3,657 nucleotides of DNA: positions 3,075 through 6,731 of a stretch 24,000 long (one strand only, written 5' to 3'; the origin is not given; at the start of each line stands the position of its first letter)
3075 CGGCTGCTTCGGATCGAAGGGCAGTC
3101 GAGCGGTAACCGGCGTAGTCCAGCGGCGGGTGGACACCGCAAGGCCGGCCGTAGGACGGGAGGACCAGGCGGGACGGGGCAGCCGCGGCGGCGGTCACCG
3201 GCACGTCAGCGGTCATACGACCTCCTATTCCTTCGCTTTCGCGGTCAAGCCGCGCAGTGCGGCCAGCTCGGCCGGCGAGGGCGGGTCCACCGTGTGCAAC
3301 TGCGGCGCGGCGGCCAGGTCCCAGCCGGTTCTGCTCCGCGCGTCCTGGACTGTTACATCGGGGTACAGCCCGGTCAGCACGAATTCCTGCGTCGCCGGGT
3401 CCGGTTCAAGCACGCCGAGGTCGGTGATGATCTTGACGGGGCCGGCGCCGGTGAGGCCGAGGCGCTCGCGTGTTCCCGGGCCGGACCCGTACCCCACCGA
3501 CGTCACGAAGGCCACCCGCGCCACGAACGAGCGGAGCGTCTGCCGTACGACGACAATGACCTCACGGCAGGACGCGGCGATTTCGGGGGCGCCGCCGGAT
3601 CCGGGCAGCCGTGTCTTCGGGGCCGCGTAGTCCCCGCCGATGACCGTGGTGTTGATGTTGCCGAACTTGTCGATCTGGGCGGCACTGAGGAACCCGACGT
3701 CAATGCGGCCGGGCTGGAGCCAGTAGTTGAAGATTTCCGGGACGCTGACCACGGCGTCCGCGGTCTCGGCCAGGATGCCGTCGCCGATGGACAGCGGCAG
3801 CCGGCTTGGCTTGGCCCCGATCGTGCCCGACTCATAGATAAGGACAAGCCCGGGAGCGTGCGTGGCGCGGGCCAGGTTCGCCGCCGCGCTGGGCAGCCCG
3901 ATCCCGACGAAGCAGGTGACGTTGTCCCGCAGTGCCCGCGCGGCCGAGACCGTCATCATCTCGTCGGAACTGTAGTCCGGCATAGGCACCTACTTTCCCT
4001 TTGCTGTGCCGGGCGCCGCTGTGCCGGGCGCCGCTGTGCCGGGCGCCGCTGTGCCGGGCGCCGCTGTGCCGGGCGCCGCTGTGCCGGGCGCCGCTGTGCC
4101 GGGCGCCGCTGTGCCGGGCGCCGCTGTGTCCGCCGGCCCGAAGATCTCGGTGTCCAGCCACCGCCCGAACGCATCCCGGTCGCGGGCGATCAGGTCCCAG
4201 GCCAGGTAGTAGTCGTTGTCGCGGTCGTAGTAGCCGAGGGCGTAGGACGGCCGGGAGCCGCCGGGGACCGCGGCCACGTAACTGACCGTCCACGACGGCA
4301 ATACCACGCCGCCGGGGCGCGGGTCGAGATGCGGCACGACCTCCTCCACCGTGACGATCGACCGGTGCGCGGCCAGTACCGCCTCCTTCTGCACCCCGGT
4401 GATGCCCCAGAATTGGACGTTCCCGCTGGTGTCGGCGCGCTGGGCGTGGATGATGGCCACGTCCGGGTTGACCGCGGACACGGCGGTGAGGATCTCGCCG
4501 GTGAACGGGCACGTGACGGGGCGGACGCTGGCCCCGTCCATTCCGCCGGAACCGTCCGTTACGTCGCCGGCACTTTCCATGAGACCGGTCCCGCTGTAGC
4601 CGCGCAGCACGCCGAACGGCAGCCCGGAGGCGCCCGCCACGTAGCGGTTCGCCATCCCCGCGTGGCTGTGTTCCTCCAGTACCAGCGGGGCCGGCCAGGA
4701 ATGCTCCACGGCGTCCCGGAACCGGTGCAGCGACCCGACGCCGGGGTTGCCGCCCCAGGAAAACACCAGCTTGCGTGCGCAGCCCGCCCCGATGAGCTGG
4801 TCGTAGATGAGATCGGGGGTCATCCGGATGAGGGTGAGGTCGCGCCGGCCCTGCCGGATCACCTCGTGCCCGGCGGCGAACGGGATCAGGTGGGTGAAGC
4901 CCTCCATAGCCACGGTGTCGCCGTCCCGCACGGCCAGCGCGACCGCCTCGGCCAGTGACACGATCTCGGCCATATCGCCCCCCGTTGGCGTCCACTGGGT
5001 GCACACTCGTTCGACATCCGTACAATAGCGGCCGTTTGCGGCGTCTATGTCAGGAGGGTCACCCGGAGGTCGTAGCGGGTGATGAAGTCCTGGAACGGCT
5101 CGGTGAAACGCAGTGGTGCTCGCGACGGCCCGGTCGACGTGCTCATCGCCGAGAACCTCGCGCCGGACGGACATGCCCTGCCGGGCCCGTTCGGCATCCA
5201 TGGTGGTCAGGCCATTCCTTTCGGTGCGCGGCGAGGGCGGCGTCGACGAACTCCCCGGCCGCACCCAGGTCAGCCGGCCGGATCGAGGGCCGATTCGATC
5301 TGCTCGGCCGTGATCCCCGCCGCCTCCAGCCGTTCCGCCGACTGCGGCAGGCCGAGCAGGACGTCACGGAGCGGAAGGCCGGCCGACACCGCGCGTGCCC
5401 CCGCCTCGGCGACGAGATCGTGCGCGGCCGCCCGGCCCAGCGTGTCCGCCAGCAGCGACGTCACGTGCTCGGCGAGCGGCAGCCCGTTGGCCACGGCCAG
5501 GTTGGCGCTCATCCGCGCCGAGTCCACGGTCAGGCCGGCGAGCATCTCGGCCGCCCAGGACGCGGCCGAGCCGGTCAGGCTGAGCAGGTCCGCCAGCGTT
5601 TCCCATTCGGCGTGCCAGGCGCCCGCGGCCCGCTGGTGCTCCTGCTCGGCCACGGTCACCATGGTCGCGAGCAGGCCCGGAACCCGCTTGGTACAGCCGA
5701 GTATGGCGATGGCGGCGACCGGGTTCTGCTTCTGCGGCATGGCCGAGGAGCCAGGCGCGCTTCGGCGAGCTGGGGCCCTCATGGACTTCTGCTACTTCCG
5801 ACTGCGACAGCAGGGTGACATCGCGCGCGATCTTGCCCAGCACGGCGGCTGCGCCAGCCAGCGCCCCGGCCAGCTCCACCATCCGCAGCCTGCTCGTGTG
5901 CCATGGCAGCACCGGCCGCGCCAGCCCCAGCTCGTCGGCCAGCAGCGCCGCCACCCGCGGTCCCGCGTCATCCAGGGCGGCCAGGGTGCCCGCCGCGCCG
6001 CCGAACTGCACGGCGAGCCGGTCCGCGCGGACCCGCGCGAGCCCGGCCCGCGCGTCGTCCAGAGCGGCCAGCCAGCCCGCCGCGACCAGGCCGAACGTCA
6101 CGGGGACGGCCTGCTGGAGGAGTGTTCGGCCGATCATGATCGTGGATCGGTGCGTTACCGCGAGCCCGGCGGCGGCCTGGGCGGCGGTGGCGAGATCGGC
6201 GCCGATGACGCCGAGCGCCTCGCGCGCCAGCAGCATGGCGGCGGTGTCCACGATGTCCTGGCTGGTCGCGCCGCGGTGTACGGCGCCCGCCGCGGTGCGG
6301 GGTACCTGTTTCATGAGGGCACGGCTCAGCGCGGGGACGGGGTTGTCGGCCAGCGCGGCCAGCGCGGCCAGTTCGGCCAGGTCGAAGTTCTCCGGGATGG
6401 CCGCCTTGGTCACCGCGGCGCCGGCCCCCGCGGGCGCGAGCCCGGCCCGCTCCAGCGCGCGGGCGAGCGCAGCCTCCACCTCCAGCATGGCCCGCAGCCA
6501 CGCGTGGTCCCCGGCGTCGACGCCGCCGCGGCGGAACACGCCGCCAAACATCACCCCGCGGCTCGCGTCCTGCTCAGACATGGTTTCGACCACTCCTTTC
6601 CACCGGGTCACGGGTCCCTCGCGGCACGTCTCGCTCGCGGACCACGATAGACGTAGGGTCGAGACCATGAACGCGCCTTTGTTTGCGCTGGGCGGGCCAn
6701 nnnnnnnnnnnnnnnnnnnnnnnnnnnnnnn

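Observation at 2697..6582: Relic protocatechuate / beta-ketoadipate (pca) operon in which only the CoA-transferase pair pcaIJ is intact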

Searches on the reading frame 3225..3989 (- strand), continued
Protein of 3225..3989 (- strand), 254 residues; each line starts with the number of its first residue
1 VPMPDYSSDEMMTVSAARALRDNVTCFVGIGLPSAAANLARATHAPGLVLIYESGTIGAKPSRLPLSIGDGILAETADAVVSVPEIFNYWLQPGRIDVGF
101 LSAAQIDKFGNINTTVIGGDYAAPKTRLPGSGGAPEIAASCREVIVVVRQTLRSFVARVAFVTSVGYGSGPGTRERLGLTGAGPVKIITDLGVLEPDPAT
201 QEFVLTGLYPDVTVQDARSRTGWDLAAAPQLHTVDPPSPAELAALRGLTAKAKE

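Call 64: search_protein_families(library=pfam, proteins=[L053:7795-9018:-, L053:6699-7745:-, L053:10770-12032:+, L053:11986-13494:+, L053:13579-14382:+, L053:14444-15472:+, L053:6173-6685:+, L056:6915-8456:+, L056:8429-9268:+, L056:9235-10014:-], max_evalue=0.00001)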
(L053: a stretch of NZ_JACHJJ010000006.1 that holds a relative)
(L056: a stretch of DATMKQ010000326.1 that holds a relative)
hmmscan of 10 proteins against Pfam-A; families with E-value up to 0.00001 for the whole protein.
L053:7795-9018:- (407 aa): 1 family
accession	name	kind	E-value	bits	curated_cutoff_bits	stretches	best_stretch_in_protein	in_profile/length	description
PF07690.21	MFS_1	-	1.1e-28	100.6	33.4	1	27-350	11-347/347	Major Facilitator Superfamily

L053:6699-7745:- (348 aa): 1 family
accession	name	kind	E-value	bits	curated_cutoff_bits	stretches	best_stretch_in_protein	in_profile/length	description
PF03009.23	GDPD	-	5.3e-44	151.6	23.6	1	25-338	1-243/244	Glycerophosphoryl diester phosphodiesterase family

L053:10770-12032:+ (420 aa): 2 families
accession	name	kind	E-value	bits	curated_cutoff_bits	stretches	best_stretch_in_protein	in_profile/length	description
PF00108.29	Thiolase_N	-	9.2e-74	248.5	26.4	1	23-283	1-256/260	Thiolase, N-terminal domain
PF02803.24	Thiolase_C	-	3.7e-43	146.5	27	1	295-416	2-122/123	Thiolase, C-terminal domain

L053:11986-13494:+ (502 aa): 2 families
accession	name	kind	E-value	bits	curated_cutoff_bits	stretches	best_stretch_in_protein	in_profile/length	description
PF00206.25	Lyase_1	-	2.7e-39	135.9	27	1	88-358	19-312/312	Lyase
PF10397.14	ADSL_C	-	3.8e-10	40.4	32.7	1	422-494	1-79/79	Adenylosuccinate lyase C-terminus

L053:13579-14382:+ (267 aa): 2 families
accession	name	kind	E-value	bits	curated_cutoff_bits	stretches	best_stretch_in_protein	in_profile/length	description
PF01614.24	IclR_C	-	5.1e-51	173.1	24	1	80-251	2-172/174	Bacterial transcriptional regulator IclR C-terminal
PF09339.16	HTH_IclR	-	6.6e-17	61.5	22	1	14-65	1-52/52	IclR helix-turn-helix domain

L053:14444-15472:+ (342 aa): 4 families
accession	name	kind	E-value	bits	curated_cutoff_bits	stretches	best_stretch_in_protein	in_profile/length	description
PF13377.12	Peripla_BP_3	-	1.8e-29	103.4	26.5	1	188-337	3-166/167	Periplasmic binding protein-like domain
PF00532.27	Peripla_BP_1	-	1.6e-16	61.1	22.2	1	74-275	2-204/281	Periplasmic binding proteins and sugar binding domain of LacI family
PF00356.27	LacI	-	1.6e-14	53.8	27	1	17-62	1-46/46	Bacterial regulatory proteins, lacI family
PF13407.12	Peripla_BP_4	-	2.5e-07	31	35.1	1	76-319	1-257/258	Periplasmic binding protein domain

L053:6173-6685:+ (170 aa): 1 family
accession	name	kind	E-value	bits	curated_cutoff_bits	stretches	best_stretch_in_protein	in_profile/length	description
PF05995.18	CDO_I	-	2.1e-15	57.1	23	1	11-141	28-168/170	Cysteine dioxygenase type I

L056:6915-8456:+ (513 aa): 1 family
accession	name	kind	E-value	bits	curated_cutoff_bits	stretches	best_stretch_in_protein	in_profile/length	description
PF12849.12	PBP_like_2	-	2.3e-25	90.3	27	1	226-490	2-266/267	PBP superfamily domain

L056:8429-9268:+ (279 aa): 5 families
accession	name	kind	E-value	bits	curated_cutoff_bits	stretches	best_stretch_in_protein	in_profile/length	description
PF13649.12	Methyltransf_25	-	1.6e-16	61.2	27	1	53-144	2-97/97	Methyltransferase domain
PF08241.18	Methyltransf_11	-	1.8e-14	54.5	21.2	1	53-147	1-94/95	Methyltransferase domain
PF08242.18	Methyltransf_12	-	3.1e-11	44.3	30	1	53-145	1-97/98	Methyltransferase domain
PF01209.24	Ubie_methyltran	-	6.2e-08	32.7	20.1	1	48-147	47-150/233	ubiE/COQ5 methyltransferase family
PF13489.12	Methyltransf_23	-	4.6e-06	26.9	27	1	37-178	9-138/164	Methyltransferase domain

L056:9235-10014:- (259 aa): 6 families
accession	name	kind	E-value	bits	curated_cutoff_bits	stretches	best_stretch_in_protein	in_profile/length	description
PF08241.18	Methyltransf_11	-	1.7e-18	67.4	21.2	1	67-152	1-94/95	Methyltransferase domain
PF13649.12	Methyltransf_25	-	1.6e-13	51.6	27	1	66-149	1-97/97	Methyltransferase domain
PF13489.12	Methyltransf_23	-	1.9e-12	47.7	27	1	61-171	21-135/164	Methyltransferase domain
PF08242.18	Methyltransf_12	-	1.1e-10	42.5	30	1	67-151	1-98/98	Methyltransferase domain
PF13847.12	Methyltransf_31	-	5.6e-08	33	27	1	64-160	5-114/145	Methyltransferase domain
PF01209.24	Ubie_methyltran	-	4.1e-06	26.8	20.1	0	63-153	48-151/233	ubiE/COQ5 methyltransferase family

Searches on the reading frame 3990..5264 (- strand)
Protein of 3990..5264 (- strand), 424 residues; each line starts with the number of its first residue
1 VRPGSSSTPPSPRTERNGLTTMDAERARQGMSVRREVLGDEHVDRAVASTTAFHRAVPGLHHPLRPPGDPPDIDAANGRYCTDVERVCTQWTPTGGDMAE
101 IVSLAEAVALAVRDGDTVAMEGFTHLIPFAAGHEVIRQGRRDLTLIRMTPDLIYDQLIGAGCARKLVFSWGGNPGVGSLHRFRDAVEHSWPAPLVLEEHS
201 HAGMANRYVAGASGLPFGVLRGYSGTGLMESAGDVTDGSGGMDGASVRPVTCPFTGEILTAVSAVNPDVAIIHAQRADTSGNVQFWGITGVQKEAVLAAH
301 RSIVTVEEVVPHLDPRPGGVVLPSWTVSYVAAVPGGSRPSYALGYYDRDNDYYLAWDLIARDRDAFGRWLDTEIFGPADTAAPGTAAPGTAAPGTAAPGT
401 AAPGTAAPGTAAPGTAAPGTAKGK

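Call 5: search_protein_families(library=pfam, proteins=[window:3990-5264:-], max_evalue=0.1)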
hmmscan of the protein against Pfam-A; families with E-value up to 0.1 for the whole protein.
window:3990-5264:- (424 aa): 1 family
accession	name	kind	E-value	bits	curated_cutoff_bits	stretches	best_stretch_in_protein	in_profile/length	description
PF01144.29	CoA_trans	-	2.4e-21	76.6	23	1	103-331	3-215/217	Coenzyme A transferase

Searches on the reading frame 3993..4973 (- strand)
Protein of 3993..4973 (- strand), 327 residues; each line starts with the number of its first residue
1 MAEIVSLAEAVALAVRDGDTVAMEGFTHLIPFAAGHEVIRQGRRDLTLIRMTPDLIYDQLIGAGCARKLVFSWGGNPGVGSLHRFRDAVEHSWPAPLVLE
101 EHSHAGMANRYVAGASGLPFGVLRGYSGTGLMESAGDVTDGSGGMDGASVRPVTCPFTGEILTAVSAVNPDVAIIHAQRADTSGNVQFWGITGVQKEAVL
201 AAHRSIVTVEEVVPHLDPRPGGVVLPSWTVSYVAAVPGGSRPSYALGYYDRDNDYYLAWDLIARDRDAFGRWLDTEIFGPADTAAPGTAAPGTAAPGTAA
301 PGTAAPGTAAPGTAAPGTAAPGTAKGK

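Call 32: search_protein_families(library=ncbifam, proteins=[window:3993-4973:-], max_evalue=0.01)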
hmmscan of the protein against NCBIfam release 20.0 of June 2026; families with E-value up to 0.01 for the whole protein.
window:3993-4973:- (327 aa): 2 families
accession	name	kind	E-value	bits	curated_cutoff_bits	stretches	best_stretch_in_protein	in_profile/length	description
TIGR02429.1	pcaI_scoA_fam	subfamily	1.1e-08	34.7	128.5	1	6-235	8-218/222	3-oxoacid CoA-transferase subunit A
NF007394.0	PRK09920.1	equivalog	3e-05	23.7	315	1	168-233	147-213/219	acetate CoA-transferase subunit alpha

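Call 40: search_solved_structures(query=window:3993-4973:-, max_evalue=0.00001, show_alignments=1)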
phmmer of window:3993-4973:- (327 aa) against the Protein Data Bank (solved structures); distinct sequences matched with E-value up to 0.00001: 4.
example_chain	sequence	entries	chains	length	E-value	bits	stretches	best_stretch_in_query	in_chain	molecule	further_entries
1poi_A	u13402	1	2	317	2.2e-29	106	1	3-277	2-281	GLUTACONATE COENZYME A-TRANSFERASE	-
5mzw_A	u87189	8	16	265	1.1e-18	70.8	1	5-259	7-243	Glutaconate CoA-transferase family, subunit A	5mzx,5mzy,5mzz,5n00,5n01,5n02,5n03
9xmy_A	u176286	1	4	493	2.5e-06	30.2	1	3-233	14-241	Succinyl-CoA:3-ketoacid-coenzyme A transferase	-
6lp1_A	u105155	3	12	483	2.8e-06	30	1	3-233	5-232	Succinyl-CoA:3-ketoacid-coenzyme A transferase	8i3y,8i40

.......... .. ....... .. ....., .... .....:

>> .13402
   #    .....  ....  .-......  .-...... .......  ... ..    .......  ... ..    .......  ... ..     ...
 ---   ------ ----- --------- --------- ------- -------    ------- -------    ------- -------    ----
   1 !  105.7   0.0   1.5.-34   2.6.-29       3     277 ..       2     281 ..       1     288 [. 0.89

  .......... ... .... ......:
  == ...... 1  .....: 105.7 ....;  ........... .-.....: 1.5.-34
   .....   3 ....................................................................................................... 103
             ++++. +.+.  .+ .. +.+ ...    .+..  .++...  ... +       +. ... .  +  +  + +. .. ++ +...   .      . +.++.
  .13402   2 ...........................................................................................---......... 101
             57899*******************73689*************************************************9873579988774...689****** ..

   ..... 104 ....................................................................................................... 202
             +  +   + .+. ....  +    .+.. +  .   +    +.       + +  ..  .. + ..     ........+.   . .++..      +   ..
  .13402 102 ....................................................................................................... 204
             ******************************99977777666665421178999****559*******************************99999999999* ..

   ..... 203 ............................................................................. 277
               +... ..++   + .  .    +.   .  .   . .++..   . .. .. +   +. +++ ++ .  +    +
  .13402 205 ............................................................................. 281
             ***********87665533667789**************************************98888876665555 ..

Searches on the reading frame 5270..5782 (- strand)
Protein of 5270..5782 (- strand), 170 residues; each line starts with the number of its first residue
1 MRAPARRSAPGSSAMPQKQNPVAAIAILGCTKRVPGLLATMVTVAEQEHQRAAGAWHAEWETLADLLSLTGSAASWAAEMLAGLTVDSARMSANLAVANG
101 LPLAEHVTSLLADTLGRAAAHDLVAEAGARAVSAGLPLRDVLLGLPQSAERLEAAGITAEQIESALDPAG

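Call 5: search_protein_families(library=pfam, proteins=[window:5270-5782:-], max_evalue=0.1)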
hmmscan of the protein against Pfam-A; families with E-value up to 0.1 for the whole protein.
window:5270-5782:- (170 aa): 2 families
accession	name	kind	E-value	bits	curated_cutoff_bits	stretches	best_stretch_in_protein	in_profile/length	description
PF10397.14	ADSL_C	-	5.3e-07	30.3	32.7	1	100-169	1-66/79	Adenylosuccinate lyase C-terminus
PF00206.25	Lyase_1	-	2.3e-05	24.4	27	1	7-36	283-312/312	Lyase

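Call 32: search_protein_families(library=ncbifam, proteins=[window:5273-5752:-], max_evalue=0.01)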
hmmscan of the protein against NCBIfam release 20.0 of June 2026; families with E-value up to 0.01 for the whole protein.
window:5273-5752:- (160 aa): 11 families
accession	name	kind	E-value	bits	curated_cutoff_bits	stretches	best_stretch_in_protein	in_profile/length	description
NF006554.0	PRK09053.1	equivalog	1.4e-42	146.1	595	1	1-158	278-430/453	3-carboxy-cis,cis-muconate cycloisomerase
NF052556.1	NtrsucLyaStm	equivalog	1.1e-32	113.5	650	1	2-148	298-444/466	nitrosuccinate lyase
NF052536.2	CoM_syn_XcbD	exception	7.3e-25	87.6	600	1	1-157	276-427/443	3-sulfopropionylcysteine synthase XcbD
TIGR02426.1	protocat_pcaB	equivalog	3.2e-22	78.9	355.75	1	1-74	265-338/338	3-carboxy-cis,cis-muconate cycloisomerase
NF006500.1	PRK08937.2-4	subfamily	5e-21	75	626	1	1-158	276-428/448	adenylosuccinate lyase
TIGR00928.1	purB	equivalog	3.7e-11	42.5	326.2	1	1-144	267-412/436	adenylosuccinate lyase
NF008964.0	PRK12308.1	equivalog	1.5e-08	33.5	657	1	1-156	276-431/624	argininosuccinate lyase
NF004631.0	PRK05975.1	equivalog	7.2e-08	31.8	371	1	1-73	272-344/352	3-carboxy-cis,cis-muconate cycloisomerase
TIGR00838.1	argH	equivalog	6.4e-07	28.7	279.5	1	1-138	274-410/455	argininosuccinate lyase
NF052535.1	CoM_syn_XcbC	exception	3.3e-06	26.1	575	1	2-158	279-436/495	2-phosphosulfolactate phosphatase XcbC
NF002563.0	PRK02186.1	subfamily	2.6e-05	22.6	625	1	1-122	683-805/890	argininosuccinate lyase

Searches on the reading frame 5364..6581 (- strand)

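Call 5: search_protein_families(library=pfam, proteins=[window:5364-6581:-], max_evalue=0.1)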
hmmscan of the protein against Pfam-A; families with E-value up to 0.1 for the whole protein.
window:5364-6581:- (405 aa): 1 family
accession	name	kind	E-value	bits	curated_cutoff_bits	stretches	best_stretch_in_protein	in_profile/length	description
PF00206.25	Lyase_1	-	5e-31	108.7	27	1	32-267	28-277/312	Lyase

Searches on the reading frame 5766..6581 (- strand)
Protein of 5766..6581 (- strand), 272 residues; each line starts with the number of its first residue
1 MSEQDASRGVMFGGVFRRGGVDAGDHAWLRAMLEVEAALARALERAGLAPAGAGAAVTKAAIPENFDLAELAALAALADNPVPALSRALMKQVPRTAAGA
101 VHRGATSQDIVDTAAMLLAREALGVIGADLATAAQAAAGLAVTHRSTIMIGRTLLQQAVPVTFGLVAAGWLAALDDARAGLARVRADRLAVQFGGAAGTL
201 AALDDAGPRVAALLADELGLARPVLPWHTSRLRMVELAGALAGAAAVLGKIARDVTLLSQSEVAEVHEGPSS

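Call 32: search_protein_families(library=ncbifam, proteins=[window:5766-6581:-], max_evalue=0.01)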
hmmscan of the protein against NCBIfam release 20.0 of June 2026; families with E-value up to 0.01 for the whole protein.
window:5766-6581:- (272 aa): 16 families
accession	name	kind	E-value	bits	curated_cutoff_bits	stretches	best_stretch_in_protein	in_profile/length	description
TIGR02426.1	protocat_pcaB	equivalog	1.6e-75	254.1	355.75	1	24-269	16-264/338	3-carboxy-cis,cis-muconate cycloisomerase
NF006554.0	PRK09053.1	equivalog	1.9e-72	244.5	595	1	25-269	24-271/453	3-carboxy-cis,cis-muconate cycloisomerase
NF052556.1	NtrsucLyaStm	equivalog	2.2e-67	227.9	650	1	23-268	31-289/466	nitrosuccinate lyase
NF052536.2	CoM_syn_XcbD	exception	2.1e-47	161.8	600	1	25-270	25-270/443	3-sulfopropionylcysteine synthase XcbD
NF006500.1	PRK08937.2-4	subfamily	4e-45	154.4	626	1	25-269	25-269/448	adenylosuccinate lyase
NF004631.0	PRK05975.1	equivalog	1.1e-43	149.6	371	1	27-266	28-265/352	3-carboxy-cis,cis-muconate cycloisomerase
TIGR00928.1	purB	equivalog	2.2e-34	119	326.2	1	28-268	19-259/436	adenylosuccinate lyase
TIGR00838.1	argH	equivalog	1.3e-10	40.9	279.5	1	34-264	33-263/455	argininosuccinate lyase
NF008909.0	PRK12273.1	subfamily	1.2e-08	34.2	510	1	108-260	144-302/474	aspartate ammonia-lyase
NF006764.0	PRK09285.1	equivalog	1.8e-08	33.2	446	1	95-210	111-224/456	adenylosuccinate lyase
NF009089.0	PRK12425.1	equivalog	1.9e-07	30.3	840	1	98-263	129-301/464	class II fumarate hydratase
TIGR00979.1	fumC_II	equivalog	3.3e-07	29.4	664.75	1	103-260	133-297/458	class II fumarate hydratase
NF008964.0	PRK12308.1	equivalog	3.1e-05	22.5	657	1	100-205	102-209/624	argininosuccinate lyase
NF002563.0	PRK02186.1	subfamily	5.8e-05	21.5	625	1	87-265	496-673/890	argininosuccinate lyase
NF052535.1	CoM_syn_XcbC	exception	0.0008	18.3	575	1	96-264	100-267/495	2-phosphosulfolactate phosphatase XcbC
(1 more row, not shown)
